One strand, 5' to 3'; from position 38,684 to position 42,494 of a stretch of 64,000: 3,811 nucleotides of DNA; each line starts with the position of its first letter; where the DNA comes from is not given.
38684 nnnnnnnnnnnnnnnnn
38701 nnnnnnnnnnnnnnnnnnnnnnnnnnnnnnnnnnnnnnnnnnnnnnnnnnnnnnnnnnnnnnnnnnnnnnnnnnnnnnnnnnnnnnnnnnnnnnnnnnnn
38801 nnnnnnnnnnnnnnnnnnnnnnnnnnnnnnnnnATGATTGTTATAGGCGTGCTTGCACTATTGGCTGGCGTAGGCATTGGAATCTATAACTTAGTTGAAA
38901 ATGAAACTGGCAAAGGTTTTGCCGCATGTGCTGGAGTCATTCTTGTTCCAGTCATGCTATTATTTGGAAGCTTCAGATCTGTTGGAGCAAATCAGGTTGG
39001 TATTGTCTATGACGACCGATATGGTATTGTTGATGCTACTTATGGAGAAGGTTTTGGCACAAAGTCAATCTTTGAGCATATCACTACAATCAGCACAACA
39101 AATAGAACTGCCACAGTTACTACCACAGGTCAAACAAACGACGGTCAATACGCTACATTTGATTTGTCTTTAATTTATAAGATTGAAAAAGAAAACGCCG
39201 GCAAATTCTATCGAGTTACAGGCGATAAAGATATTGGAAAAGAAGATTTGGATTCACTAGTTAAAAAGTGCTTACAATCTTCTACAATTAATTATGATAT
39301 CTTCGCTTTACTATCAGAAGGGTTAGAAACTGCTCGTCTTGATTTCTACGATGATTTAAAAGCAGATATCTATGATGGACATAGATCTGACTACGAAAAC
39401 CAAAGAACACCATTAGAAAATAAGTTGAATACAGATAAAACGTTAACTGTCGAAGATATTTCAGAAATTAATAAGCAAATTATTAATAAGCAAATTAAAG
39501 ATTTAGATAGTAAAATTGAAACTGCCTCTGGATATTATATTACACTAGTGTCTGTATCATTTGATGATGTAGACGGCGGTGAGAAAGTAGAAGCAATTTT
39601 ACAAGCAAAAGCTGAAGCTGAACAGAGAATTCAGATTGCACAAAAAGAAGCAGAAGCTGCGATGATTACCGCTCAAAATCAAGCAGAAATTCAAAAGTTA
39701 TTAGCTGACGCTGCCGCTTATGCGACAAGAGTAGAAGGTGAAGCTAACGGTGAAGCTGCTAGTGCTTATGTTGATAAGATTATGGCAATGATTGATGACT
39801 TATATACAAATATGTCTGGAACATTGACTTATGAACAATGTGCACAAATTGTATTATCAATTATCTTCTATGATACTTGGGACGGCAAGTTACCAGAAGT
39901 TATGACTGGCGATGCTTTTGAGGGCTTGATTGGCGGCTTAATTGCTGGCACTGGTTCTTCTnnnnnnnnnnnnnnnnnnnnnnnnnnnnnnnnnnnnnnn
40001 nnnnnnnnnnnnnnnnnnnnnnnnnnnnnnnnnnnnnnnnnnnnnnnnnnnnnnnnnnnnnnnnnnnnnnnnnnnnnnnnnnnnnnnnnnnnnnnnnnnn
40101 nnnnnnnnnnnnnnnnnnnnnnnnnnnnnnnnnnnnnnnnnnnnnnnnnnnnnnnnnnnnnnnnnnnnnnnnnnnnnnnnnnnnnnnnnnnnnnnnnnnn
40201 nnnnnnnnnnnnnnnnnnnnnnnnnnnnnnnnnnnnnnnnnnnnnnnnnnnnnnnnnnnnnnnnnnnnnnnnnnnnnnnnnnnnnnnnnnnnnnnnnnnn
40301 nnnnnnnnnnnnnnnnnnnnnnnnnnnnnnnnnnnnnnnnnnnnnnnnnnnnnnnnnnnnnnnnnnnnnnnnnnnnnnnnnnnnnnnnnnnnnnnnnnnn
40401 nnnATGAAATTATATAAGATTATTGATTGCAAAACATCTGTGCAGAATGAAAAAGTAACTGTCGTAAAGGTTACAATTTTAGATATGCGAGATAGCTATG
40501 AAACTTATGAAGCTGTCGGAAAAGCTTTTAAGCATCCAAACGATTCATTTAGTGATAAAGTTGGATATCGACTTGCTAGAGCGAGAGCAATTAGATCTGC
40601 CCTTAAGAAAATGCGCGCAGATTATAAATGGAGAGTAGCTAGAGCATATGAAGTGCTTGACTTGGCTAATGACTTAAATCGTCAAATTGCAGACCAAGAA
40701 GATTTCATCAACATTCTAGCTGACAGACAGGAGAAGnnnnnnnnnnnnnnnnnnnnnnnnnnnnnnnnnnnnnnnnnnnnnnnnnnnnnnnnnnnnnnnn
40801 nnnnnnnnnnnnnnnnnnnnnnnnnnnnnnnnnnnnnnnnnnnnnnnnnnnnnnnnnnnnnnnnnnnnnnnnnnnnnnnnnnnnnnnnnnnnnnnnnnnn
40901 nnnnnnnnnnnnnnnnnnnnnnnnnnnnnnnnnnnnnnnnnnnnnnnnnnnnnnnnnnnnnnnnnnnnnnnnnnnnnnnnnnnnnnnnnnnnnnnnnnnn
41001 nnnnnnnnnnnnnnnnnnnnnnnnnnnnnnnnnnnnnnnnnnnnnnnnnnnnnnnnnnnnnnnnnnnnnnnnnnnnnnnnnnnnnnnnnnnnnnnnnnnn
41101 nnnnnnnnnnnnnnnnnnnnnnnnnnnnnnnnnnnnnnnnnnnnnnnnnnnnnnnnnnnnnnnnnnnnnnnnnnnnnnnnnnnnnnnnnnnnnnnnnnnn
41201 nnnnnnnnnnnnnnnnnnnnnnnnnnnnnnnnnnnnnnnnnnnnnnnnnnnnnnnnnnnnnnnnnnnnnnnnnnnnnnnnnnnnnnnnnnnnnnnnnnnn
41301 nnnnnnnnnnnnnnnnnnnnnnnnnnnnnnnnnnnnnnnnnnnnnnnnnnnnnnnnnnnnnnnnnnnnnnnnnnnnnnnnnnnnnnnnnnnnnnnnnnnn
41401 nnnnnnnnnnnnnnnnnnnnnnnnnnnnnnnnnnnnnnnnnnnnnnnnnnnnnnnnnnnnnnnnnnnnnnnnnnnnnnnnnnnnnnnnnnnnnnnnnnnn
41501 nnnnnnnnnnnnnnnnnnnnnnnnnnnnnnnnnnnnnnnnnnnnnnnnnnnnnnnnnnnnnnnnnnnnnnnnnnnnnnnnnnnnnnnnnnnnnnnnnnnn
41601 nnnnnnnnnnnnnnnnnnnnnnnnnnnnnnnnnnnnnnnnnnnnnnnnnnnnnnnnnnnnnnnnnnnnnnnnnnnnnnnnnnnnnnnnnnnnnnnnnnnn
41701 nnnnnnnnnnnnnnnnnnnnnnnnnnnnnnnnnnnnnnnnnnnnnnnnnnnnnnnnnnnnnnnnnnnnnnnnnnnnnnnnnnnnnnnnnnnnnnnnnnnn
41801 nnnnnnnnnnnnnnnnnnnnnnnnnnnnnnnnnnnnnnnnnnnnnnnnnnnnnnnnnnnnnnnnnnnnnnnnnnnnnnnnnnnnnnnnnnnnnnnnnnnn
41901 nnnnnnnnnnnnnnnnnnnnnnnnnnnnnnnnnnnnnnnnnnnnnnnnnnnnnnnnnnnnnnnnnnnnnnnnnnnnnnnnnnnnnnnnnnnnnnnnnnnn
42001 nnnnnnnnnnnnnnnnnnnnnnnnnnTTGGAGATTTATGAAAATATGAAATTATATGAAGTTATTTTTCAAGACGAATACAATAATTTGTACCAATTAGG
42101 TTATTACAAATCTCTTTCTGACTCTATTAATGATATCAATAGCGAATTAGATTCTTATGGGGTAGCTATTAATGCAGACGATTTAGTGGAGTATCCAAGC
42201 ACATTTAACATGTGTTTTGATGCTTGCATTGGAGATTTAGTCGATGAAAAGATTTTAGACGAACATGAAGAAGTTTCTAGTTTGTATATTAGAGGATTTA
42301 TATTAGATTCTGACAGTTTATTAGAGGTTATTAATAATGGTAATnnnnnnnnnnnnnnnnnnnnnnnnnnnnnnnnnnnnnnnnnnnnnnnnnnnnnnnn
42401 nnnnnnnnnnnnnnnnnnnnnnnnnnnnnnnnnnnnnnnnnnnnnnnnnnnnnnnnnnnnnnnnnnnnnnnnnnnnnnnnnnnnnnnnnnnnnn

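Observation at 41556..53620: In-frame TGA and TAG codons interrupt late structural genes only; candidate stop-codon recoding or programmed readthrough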

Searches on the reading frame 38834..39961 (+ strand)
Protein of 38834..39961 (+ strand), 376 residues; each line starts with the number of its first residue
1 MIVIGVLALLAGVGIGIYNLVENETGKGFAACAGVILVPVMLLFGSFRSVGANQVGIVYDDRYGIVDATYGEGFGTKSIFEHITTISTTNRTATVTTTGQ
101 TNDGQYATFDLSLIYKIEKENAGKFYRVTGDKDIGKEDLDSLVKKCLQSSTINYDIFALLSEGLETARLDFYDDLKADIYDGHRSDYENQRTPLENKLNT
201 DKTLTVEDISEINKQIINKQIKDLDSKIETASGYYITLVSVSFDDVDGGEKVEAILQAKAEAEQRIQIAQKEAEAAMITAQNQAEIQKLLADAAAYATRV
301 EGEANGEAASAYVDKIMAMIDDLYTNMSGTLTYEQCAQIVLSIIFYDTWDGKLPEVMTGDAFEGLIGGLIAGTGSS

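Call 16: search_protein_families(library=pfam, proteins=[window:38834-39961:+], max_evalue=0.001)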
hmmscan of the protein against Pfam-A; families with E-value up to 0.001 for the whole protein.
window:38834-39961:+ (376 aa): 1 family
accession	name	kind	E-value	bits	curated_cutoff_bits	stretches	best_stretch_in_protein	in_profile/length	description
PF01145.31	Band_7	-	2.1e-16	60.9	23.6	1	49-275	2-174/176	SPFH domain / Band 7 family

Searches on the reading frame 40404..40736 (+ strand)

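Call 84: search_protein_families(library=pfam, proteins=[window:40404-40736:+], max_evalue=0.01)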
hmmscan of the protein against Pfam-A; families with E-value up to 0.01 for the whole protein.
window:40404-40736:+ (111 aa): 1 family
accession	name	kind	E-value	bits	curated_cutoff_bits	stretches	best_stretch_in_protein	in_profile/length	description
PF08962.16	Rv2632c-like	-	0.00016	22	25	1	30-66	25-61/82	Rv2632c-like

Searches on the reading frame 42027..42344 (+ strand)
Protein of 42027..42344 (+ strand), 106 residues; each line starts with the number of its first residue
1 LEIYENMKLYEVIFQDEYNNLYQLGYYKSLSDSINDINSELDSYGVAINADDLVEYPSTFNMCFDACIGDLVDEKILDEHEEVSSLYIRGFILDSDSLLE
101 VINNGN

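Call 84: search_protein_families(library=pfam, proteins=[window:42027-42344:+], max_evalue=0.01)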
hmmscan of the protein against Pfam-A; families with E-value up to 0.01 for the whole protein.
window:42027-42344:+ (106 aa): 0 families
